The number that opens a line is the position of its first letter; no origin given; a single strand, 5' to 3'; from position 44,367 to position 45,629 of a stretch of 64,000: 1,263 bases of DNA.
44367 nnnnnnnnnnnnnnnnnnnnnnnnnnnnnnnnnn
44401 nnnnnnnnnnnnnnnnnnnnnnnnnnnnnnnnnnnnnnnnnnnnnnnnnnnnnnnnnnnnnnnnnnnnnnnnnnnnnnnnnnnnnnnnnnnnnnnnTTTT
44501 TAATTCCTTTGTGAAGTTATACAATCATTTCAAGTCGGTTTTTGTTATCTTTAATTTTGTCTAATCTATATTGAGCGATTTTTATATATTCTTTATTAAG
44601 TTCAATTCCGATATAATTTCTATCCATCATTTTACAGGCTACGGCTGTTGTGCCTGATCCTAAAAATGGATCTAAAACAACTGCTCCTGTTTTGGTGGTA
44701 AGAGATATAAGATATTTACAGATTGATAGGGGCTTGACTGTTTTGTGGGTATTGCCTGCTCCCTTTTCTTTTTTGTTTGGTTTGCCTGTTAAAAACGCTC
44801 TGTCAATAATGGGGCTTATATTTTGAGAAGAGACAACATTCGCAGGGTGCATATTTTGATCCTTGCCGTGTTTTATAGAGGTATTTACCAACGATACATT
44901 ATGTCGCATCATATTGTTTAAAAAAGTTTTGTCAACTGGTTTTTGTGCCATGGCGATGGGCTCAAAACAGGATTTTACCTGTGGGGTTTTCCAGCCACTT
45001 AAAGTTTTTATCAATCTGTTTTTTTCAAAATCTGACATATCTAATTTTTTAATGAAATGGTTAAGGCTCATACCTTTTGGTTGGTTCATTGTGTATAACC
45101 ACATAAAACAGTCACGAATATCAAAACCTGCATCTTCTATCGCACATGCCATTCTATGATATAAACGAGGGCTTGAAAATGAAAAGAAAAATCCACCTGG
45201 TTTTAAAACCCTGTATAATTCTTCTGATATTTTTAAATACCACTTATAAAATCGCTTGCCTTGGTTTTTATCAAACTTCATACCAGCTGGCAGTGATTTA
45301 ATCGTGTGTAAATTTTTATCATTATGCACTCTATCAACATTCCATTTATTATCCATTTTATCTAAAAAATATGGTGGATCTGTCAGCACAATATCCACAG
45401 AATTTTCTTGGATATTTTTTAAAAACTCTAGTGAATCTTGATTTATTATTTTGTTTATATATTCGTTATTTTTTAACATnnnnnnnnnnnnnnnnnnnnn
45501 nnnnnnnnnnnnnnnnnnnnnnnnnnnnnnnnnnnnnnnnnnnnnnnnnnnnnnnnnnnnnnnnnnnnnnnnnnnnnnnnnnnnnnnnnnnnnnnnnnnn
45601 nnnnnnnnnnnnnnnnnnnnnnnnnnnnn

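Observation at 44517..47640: R-M-like triad with two beta-class methyltransferases and two HNH nucleases, one fused to a methyltransferase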

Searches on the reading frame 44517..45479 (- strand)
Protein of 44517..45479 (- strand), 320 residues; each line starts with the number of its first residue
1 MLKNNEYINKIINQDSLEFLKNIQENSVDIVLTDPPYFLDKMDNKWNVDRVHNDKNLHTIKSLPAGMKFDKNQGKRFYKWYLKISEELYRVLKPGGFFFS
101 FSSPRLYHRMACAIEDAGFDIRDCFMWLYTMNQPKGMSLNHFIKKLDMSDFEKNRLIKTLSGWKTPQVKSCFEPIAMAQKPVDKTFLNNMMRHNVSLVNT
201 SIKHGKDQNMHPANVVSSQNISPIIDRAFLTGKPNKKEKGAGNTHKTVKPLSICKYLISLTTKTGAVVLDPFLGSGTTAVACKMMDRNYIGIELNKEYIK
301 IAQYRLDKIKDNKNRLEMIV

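Call 3: search_protein_families(library=pfam, proteins=[window:44517-45479:-], max_evalue=0.01)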
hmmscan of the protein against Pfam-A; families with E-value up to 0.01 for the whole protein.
window:44517-45479:- (320 aa): 7 families
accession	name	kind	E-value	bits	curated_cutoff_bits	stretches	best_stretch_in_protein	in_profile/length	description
PF01555.25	N6_N4_Mtase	-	3.8e-39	135.4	26.7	1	28-303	1-220/221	DNA methylase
PF01170.24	UPF0020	-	5.2e-05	23.5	22.3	0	262-305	26-65/197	RMKL-like, methyltransferase domain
PF02086.21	MethyltransfD12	-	0.00014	22.2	22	0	264-310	20-67/253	D12 class N6 adenine-specific DNA methyltransferase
PF03602.21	Cons_hypoth95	-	0.0004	20.5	24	0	2-42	87-128/182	Conserved hypothetical protein 95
PF08241.18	Methyltransf_11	-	0.001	20.1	21.2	0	84-99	79-94/95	Methyltransferase domain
PF18798.6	LPD3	-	0.0049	17.5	27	0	178-253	14-93/114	Large polyvalent protein-associated domain 3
PF13649.12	Methyltransf_25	-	0.0085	17.2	27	0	268-308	1-43/97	Methyltransferase domain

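Call 4: search_protein_families(library=padloc, proteins=[window:44517-45479:-], max_evalue=0.01)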
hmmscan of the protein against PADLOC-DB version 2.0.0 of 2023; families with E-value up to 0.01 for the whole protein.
window:44517-45479:- (320 aa): 78 families (the best 25 are shown)
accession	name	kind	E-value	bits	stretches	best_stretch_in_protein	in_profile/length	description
PDLC03371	MTase_II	-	6.6e-52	174.6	1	5-312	7-258/260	Type II methyltransferase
PDLC03216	MTase_II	-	1.3e-31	107.9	2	231-315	180-264/364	Type II methyltransferase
PDLC03241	MTase_II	-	4.6e-30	102.9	2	153-310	297-438/447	Type II methyltransferase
PDLC03299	MTase_II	-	1.1e-29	101.9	1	9-311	15-262/296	Type II methyltransferase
PDLC03387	MTase_II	-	4.9e-28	96.1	2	239-315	209-285/289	Type II methyltransferase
PDLC03738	oMTase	-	2.3e-26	90.4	2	231-312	190-271/376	orphan methyltransferase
PDLC03353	MTase_II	-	4.6e-26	89.9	1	6-310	7-254/260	Type II methyltransferase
PDLC03350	MTase_II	-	1.7e-25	88.1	2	244-312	233-301/312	Type II methyltransferase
PDLC03339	MTase_II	-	3.9e-25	86.4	2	234-310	202-276/399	Type II methyltransferase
PDLC03320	MTase_II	-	2e-24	84.2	2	244-314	212-282/289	Type II methyltransferase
PDLC03228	MTase_II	-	2.6e-24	84.3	2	241-309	139-208/227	Type II methyltransferase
PDLC03251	MTase_II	-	3.2e-24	83.7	2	238-318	198-275/282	Type II methyltransferase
PDLC03265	MTase_II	-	1.6e-23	81.6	2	10-128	26-123/333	Type II methyltransferase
PDLC03238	MTase_II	-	6.7e-23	79.4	3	244-318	303-375/428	Type II methyltransferase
PDLC03308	MTase_II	-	1.4e-21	75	2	237-305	325-394/419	Type II methyltransferase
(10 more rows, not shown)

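Call 5: search_protein_families(library=ncbifam, proteins=[window:44517-45479:-], max_evalue=0.01)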
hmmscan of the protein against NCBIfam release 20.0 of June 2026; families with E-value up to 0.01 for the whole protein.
window:44517-45479:- (320 aa): 7 families
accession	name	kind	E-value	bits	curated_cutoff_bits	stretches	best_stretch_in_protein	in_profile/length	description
NF050803.1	DnaMtaseCcrMCaul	equivalog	5.9e-28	97.8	830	2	231-314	172-255/350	adenine-specific DNA-methyltransferase CcrM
NF010253.0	PRK13699.1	subfamily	3.5e-23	82.5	244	2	241-312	139-211/226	DNA methyltransferase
NF008572.0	PRK11524.1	equivalog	1.2e-22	80.4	292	2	244-312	194-262/294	adenine-specific DNA-methyltransferase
TIGR01177.1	TIGR01177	hypoth_equivalog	2.1e-05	24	316.55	0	262-304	180-222/330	TIGR01177 family methyltransferase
NF040721.1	Trm14_Arch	equivalog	5.4e-05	22.5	280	1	252-314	178-241/370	tRNA (guanine(6)-N2)-methyltransferase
NF040850.1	Trm14_Thcoccales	equivalog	7e-05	21.9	480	0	251-303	204-258/365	tRNA (guanine(6)-N2)-methyltransferase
NF008748.0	PRK11783.1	equivalog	0.00031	19.1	466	0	9-54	594-640/704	bifunctional 23S rRNA (guanine(2069)-N(7))-methyltransferase RlmK/23S rRNA (guanine(2445)-N(2))-methyltransferase RlmL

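Call 11: find_homologous_proteins(query=window:44517-45479:-, max_evalue=0.001)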
Query window:44517-45479:- (320 aa): 7424 proteins with E <= 0.001 among 8000 candidates; the best 120 are listed.
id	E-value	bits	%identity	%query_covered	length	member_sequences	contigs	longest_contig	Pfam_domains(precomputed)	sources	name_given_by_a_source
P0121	1.4e-216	735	100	100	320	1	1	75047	PF01555.25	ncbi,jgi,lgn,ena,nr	ncbi:MAG: site-specific DNA-methyltransferase [Gammaproteobacteria bacterium]|nr:MAG: site-specific 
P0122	3.0e-150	517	70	98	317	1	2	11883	PF01555.25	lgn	-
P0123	6.8e-150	516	68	98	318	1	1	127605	PF08241.19,PF01555.25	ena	-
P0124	1.4e-149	515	68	98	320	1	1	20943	PF01555.25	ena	-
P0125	1.2e-148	512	72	94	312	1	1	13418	PF01555.25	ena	-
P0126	4.1e-148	510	70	94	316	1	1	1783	PF01555.25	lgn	-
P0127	6.8e-143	493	69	95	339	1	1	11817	PF01555.25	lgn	-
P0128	2.0e-141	488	67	95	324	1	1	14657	PF08241.19,PF01555.25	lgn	-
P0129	3.4e-140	484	67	94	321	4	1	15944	PF01555.25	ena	-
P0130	4.3e-140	484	66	96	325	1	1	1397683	PF01555.25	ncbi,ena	-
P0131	2.0e-139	482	67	95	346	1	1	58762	PF01170.25,PF01555.25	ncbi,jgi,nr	ncbi:MAG: site-specific DNA-methyltransferase [Ignavibacteria bacterium]|jgi:site-specific DNA-methy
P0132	5.8e-139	480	67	94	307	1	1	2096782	PF01555.25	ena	-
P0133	1.1e-138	479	66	94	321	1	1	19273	PF01555.25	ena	-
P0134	1.0e-137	476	65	94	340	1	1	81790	PF01555.25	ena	-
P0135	9.7e-137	473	64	96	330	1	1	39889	PF08241.19,PF01555.25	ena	-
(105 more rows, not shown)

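Call 14: search_solved_structures(query=window:44517-45479:-, max_evalue=0.001)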
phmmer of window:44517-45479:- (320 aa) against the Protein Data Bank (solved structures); distinct sequences matched with E-value up to 0.001: 12.
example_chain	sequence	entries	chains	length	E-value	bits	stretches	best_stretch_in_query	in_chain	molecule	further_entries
5hek_A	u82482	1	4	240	3.3e-21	78.5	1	244-309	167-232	Adenine specific DNA methyltransferase (DpnA)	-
5hfj_A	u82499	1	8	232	6.1e-21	77.7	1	244-307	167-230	Adenine specific DNA methyltransferase (DpnA)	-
8s9n_A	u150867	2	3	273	6.5e-19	71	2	243-310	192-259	DNA cytosine-N4 methyltransferase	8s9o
8s9m_A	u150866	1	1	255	1.1e-18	70.3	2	243-310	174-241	DNA cytosine-N4 methyltransferase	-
6pbd_A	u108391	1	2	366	2.3e-18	69.2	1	231-309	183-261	Modification methylase CcrMI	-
1g60_A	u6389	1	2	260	6e-16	61.3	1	239-310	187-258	Adenine-specific Methyltransferase MboIIA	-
9c3u_A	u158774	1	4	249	3e-15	59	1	244-307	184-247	Methyltransferase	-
8urk_A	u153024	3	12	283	3.5e-15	58.8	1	244-308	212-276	Methyltransferase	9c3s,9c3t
2zie_A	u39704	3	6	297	8.1e-09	37.8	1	244-306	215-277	Putative modification methylase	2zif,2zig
1boo_A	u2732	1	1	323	3.9e-08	35.6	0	113-306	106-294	PROTEIN (N-4 CYTOSINE-SPECIFIC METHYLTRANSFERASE PVU II)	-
1nw8_A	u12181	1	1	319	1.1e-05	27.6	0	200-299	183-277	MODIFICATION METHYLASE RSRI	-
1eg2_A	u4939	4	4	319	1.3e-05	27.3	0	200-299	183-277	MODIFICATION METHYLASE RSRI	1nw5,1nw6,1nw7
